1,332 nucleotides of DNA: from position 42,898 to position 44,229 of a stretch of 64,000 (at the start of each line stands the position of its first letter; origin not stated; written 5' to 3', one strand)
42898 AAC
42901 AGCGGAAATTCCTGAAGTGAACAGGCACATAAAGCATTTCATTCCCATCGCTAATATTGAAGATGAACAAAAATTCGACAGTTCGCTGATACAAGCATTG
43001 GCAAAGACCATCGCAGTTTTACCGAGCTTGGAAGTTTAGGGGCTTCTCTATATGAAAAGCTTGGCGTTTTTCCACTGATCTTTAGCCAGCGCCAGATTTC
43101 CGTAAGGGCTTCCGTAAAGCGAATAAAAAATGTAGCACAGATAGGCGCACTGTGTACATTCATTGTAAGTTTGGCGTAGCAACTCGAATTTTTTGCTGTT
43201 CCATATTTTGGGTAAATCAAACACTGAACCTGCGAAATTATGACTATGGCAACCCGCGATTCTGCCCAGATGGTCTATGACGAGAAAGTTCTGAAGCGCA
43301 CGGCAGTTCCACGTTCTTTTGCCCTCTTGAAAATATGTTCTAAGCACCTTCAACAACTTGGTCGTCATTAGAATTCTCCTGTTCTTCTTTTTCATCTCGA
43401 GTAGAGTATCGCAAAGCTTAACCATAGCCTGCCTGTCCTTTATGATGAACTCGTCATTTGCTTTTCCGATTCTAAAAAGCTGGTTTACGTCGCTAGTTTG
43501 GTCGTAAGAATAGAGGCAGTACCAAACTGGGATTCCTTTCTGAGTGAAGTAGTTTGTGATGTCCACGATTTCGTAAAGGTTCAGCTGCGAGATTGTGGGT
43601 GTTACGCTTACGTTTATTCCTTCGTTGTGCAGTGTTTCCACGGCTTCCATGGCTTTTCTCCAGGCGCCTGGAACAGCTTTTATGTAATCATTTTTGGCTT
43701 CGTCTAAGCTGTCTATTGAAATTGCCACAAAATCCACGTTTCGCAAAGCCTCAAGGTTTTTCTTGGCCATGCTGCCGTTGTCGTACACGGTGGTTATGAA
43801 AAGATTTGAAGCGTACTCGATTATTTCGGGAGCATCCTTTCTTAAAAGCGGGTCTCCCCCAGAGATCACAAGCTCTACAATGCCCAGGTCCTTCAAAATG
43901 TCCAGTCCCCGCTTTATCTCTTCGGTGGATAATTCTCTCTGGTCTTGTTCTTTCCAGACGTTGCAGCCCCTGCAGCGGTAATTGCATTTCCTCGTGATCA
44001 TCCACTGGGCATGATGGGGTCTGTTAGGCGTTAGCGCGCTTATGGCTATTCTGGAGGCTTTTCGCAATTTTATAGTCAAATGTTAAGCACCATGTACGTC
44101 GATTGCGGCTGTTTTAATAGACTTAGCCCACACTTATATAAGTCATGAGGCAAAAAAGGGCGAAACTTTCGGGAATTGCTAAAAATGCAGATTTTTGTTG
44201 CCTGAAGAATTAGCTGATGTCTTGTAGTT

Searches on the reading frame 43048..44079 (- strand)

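Call 24: search_protein_families(library=pfam, proteins=[window:43048-44079:-], max_evalue=0.01)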
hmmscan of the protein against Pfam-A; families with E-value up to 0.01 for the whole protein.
window:43048-44079:- (343 aa): 4 families
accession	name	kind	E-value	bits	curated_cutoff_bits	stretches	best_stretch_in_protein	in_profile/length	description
PF04055.27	Radical_SAM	-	2.8e-25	89.9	29.5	1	28-163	3-151/166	Radical SAM superfamily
PF13353.11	Fer4_12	-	1.5e-06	29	22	1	30-117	13-111/137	4Fe-4S single cluster domain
PF13186.11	SPASM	-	0.00033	21.3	21.5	1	259-311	1-66/67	Iron-sulfur cluster-binding domain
PF11946.13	DUF3463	-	0.0048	17.2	31.3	1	202-317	7-116/134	Domain of unknown function (DUF3463)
